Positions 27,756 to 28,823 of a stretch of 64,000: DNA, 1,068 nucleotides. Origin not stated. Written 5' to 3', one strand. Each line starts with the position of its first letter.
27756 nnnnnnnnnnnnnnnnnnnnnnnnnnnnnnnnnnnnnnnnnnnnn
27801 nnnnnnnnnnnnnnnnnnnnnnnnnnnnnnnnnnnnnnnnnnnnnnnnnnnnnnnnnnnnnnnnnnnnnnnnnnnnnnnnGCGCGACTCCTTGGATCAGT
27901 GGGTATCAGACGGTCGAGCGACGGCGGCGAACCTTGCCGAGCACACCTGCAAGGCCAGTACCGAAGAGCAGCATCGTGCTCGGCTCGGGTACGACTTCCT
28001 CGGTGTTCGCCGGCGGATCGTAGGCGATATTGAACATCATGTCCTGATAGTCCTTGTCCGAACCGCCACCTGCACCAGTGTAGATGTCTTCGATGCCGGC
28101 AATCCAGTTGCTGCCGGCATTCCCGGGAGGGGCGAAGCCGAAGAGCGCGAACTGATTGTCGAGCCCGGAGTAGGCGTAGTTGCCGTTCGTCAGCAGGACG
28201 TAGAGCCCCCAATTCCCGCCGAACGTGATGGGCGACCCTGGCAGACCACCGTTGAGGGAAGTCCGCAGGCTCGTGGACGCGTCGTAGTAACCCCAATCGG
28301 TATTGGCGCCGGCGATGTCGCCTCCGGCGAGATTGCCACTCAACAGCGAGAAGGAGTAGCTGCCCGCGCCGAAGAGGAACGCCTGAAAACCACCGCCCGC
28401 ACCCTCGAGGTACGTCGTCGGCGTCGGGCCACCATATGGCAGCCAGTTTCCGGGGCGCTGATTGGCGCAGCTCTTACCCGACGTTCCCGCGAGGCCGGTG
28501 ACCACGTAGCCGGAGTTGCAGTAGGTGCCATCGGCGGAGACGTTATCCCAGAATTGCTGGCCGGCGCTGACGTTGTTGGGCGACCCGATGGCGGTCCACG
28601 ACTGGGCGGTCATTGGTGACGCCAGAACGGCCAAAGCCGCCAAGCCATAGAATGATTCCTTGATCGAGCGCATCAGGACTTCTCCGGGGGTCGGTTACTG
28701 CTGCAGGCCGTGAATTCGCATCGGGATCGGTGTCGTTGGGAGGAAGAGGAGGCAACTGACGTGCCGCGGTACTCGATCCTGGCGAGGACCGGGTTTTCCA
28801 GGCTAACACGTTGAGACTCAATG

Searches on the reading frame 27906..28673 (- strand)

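Call 60: search_protein_families(library=pfam, proteins=[window:27906-28673:-], max_evalue=0.00001)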
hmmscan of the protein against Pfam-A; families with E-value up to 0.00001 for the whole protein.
window:27906-28673:- (255 aa): 1 family
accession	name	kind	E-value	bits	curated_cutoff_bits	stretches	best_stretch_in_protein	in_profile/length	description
PF07589.16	PEP-CTERM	-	2e-07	31.2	20.7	1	228-250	2-24/24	PEP-CTERM motif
